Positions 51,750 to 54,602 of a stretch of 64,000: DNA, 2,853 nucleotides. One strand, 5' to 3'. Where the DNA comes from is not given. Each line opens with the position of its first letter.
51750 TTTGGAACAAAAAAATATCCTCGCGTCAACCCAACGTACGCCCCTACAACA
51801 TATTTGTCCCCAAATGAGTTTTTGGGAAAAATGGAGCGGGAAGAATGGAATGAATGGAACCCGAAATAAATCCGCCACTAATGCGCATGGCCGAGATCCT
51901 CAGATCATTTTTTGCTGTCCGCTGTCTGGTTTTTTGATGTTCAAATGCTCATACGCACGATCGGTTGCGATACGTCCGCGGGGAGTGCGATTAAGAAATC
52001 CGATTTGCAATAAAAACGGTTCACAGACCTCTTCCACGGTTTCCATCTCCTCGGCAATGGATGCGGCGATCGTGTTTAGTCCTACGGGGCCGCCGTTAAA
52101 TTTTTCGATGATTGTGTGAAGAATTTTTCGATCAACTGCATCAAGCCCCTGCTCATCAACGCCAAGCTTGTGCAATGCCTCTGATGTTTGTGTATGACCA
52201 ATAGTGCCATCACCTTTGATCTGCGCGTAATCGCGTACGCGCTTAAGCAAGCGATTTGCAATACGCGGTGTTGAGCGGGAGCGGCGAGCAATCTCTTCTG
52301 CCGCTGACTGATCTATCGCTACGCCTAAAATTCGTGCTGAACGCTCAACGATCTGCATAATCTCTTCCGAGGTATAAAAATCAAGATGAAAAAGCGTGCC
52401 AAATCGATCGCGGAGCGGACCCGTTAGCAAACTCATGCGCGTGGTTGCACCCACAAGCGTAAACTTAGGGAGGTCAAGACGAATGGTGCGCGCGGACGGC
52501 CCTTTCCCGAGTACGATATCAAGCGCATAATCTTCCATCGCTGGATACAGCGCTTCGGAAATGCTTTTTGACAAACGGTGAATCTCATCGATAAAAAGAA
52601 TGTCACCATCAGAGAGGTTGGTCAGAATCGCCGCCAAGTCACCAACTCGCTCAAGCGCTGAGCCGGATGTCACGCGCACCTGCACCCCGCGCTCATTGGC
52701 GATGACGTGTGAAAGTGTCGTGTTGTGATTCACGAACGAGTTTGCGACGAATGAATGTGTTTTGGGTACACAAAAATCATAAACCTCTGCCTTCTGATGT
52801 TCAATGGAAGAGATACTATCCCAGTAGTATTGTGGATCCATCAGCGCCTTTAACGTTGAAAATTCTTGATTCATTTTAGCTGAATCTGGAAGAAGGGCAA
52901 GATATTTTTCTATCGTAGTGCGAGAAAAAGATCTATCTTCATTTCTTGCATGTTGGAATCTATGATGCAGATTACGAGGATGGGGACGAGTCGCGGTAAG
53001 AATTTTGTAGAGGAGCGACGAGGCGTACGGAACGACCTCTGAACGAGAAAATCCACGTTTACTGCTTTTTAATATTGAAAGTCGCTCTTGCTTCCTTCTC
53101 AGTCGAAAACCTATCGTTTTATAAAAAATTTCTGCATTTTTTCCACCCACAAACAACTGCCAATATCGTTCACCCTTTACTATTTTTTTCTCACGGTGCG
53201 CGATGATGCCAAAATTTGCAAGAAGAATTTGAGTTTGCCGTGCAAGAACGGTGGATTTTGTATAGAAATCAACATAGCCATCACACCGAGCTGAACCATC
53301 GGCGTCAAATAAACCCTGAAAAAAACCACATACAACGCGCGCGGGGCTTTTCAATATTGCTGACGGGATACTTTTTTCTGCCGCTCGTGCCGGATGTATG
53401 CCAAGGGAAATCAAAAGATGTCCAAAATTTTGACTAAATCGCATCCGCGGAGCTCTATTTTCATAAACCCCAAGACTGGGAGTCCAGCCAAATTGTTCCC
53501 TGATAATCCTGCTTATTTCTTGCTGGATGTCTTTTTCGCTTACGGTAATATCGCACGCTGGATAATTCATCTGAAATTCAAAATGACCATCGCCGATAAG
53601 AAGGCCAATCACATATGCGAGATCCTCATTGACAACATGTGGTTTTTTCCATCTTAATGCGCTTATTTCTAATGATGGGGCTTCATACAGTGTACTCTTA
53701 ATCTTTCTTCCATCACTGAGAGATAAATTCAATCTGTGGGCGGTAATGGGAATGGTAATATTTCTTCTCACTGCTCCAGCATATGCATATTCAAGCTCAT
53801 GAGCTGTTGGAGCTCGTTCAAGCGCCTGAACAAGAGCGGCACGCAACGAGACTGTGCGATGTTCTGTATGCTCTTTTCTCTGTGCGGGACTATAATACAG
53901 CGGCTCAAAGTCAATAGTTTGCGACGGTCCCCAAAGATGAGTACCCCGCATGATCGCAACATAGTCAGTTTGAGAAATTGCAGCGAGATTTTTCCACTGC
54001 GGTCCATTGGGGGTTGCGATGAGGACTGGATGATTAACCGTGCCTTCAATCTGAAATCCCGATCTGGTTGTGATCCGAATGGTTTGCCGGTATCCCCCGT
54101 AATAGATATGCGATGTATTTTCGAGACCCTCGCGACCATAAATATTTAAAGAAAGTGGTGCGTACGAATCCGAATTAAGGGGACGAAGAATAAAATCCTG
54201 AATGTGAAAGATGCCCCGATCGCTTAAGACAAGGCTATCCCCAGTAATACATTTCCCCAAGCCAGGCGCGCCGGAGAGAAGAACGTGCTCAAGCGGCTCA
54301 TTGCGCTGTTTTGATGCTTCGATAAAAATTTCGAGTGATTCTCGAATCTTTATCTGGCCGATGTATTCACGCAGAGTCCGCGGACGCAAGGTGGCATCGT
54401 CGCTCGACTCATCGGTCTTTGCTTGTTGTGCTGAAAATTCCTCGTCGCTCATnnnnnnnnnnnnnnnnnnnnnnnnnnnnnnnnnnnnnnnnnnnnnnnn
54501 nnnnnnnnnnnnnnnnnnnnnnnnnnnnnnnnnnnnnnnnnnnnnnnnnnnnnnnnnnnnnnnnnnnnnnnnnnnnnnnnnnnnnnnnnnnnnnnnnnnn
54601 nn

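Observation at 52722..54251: RuvB P-loop intein carrying a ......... homing endonuclease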

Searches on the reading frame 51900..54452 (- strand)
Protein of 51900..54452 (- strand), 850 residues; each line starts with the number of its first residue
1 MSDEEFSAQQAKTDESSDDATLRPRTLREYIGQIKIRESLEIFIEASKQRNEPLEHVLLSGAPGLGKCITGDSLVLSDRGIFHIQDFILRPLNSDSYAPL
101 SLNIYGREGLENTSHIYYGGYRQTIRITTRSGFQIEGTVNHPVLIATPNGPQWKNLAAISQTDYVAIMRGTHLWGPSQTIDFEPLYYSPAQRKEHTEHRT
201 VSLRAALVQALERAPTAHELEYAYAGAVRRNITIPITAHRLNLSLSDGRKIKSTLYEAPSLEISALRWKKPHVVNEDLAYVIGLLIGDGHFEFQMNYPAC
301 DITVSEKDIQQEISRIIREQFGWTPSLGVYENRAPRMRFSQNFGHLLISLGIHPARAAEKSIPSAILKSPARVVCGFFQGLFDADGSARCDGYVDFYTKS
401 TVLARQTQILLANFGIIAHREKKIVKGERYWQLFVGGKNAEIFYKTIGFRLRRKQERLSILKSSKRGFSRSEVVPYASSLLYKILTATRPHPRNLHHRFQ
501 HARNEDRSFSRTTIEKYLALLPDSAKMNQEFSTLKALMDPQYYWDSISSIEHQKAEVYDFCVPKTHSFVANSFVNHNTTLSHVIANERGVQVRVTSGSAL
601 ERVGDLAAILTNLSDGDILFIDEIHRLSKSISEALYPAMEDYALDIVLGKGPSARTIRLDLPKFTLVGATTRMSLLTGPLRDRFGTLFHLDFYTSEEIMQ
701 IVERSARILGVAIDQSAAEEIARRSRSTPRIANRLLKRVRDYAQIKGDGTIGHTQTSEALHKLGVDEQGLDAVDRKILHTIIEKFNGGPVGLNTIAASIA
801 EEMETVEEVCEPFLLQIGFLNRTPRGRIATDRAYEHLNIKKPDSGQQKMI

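Call 4: search_protein_families(library=pfam, proteins=[window:51900-54452:-], max_evalue=0.01)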
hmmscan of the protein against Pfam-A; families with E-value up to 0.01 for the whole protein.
window:51900-54452:- (850 aa): 7 families
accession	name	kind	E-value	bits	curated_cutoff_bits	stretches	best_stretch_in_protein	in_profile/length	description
PF05496.18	RuvB_N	-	2.1e-68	229.5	27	2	577-690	46-159/159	Holliday junction DNA helicase RuvB P-loop domain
PF17864.7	AAA_lid_4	-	8.4e-30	102.8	27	1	693-766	1-74/74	RuvB AAA lid domain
PF05491.19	RuvB_C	-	1.4e-24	86.2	24.7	1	767-838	1-72/72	RuvB C-terminal winged helix domain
PF14528.11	LAGLIDADG_3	-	1.5e-15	57.6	22.5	1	373-448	2-82/82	LAGLIDADG-like domain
PF14890.11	Intein_splicing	-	1.7e-12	47.9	35.8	1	114-577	39-155/155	Intein splicing domain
PF00004.35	AAA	-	9.2e-12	46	21.2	1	578-690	12-129/131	ATPase family associated with various cellular activities (AAA)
PF07728.20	AAA_5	-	0.00061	20.2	22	1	610-684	61-139/139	AAA domain (dynein-related subfamily)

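Call 5: search_protein_families(library=ncbifam, proteins=[window:51900-54452:-], max_evalue=0.01)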
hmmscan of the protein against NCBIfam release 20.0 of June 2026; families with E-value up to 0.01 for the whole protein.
window:51900-54452:- (850 aa): 24 families
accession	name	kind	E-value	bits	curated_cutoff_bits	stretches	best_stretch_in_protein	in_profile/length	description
NF000868.0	PRK00080.1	equivalog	2.1e-144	480.5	282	2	577-841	64-328/330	Holliday junction branch migration DNA helicase RuvB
TIGR00635.1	ruvB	equivalog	1.6e-130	434.7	299.05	2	577-838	43-304/305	Holliday junction branch migration DNA helicase RuvB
NF038098.1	GyrA_w_intein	exception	1.2e-28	99.6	1850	2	354-579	316-539/1232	intein-containing DNA gyrase subunit A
NF005852.0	PRK07773.1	equivalog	1.4e-25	89.8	780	2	342-578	580-827/886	replicative DNA helicase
NF003157.0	PRK04132.1-2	equivalog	1.9e-24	85.7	1103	2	274-462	168-357/864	replication factor C small subunit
NF003159.0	PRK04132.1-4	equivalog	2.4e-18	65.6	999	3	21-167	18-167/852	replication factor C small subunit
NF006207.0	PRK08332.1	equivalog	1.9e-15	55.2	2400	1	274-428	1001-1151/1684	vitamin B12-dependent ribonucleotide reductase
NF011491.0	PRK14898.1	equivalog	1.5e-13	49.7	783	1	274-582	241-548/860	DNA-directed RNA polymerase subunit A''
NF011418.0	PRK14845.1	equivalog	1.9e-12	45.8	756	1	121-480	89-327/1049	translation initiation factor IF-2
NF003158.0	PRK04132.1-3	equivalog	4.5e-11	40.6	1750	1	21-167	20-169/1437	replication factor C small subunit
NF011287.0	PRK14698.1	equivalog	1.3e-10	40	1238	1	266-611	381-702/1017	V-type ATP synthase subunit A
NF045703.1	rSAM_Tes_intein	exception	4.2e-10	38.1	1700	1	124-458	231-554/1040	tetraether lipid synthase Tes, intein-containing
NF038162.1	RtcB_rel_intein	exception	7.3e-10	37.5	1150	2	340-582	318-583/961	intein-containing RtcB family protein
NF011303.0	PRK14715.1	equivalog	1.3e-07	29.1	1585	1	277-455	1119-1316/1627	DNA-directed DNA polymerase II large subunit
TIGR02903.1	spore_lon_C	equivalog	1.8e-06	26.8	678.8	0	663-727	323-387/615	Lon family ATP-dependent protease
TIGR01445.1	intein_Nterm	domain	6.4e-06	27.1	24.5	1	68-145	1-83/83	intein N-terminal splicing region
TIGR01443.1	intein_Cterm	domain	9.4e-05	22.5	15.6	1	556-578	1-24/24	intein C-terminal splicing region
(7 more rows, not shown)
